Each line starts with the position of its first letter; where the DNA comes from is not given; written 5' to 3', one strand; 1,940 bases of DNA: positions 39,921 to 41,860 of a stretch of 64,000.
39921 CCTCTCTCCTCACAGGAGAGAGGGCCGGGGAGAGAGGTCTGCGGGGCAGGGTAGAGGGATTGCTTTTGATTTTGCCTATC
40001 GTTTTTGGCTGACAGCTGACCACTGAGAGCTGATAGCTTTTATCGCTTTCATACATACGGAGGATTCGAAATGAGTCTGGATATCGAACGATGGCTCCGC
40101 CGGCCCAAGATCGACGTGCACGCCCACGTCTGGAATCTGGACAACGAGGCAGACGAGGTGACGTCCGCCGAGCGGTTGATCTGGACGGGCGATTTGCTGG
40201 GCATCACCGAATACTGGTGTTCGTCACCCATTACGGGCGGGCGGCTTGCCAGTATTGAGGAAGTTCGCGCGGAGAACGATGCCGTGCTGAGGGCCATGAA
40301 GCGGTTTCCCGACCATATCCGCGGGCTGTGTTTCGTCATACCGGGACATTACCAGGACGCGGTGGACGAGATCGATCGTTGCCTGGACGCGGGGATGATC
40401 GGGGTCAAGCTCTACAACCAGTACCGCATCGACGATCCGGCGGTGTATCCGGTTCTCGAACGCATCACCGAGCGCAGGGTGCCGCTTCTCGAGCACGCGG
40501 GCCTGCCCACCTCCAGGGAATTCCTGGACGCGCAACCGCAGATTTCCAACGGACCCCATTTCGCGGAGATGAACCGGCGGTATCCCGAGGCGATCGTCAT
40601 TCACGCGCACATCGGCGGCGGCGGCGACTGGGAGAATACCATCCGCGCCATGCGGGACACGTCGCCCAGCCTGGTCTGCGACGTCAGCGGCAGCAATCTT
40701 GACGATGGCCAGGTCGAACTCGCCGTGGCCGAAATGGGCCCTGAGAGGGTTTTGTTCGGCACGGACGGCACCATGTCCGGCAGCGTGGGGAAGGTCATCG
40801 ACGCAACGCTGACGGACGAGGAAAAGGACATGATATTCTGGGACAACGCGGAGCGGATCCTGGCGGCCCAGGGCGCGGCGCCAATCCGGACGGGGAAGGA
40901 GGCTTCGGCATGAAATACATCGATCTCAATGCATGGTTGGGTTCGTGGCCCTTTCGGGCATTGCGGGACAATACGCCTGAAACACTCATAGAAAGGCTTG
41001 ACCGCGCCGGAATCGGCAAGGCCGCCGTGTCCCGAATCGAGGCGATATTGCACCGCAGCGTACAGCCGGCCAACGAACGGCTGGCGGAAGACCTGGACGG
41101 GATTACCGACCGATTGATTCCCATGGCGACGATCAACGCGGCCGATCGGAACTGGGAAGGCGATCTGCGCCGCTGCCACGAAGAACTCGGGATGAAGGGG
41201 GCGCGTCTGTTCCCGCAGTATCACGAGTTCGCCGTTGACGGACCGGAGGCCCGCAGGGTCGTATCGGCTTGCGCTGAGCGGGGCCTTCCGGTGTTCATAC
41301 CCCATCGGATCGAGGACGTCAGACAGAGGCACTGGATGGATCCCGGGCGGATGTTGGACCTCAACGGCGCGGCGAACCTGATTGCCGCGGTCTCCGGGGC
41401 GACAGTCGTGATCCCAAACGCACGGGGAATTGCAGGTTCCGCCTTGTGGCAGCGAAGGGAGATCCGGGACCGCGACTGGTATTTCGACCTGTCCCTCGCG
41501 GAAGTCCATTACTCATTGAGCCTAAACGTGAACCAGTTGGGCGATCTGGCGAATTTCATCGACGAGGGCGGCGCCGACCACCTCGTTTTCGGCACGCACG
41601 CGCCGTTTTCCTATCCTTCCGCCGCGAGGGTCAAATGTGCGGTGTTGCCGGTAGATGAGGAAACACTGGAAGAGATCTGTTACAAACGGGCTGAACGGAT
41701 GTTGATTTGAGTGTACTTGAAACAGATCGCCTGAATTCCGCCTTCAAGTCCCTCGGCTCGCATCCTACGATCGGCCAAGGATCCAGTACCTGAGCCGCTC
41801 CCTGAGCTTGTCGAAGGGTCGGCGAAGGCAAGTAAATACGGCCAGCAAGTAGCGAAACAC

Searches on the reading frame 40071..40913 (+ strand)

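Call 53: search_protein_families(library=pfam, proteins=[window:40071-40913:+], max_evalue=0.001)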
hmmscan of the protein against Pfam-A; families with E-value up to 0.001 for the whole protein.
window:40071-40913:+ (280 aa): 1 family
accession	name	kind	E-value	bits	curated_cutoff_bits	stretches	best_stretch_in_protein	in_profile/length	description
PF04909.20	Amidohydro_2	-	1.2e-25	91.3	26.4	1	58-264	55-287/289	Amidohydrolase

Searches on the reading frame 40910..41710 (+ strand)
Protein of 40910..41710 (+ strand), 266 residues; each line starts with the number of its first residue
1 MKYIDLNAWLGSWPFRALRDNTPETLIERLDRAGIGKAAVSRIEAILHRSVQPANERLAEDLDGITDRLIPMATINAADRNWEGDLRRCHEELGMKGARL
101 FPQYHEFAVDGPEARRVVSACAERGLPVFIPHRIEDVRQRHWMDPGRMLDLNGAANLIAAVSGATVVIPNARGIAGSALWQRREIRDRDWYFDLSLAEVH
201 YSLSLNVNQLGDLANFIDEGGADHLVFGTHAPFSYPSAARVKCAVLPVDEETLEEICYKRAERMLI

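Call 53: search_protein_families(library=pfam, proteins=[window:40910-41710:+], max_evalue=0.001)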
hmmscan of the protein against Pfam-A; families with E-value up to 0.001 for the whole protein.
window:40910-41710:+ (266 aa): 1 family
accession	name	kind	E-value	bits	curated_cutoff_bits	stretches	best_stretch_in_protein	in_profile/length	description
PF04909.20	Amidohydro_2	-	8.8e-11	42.5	26.4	1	45-265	56-287/289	Amidohydrolase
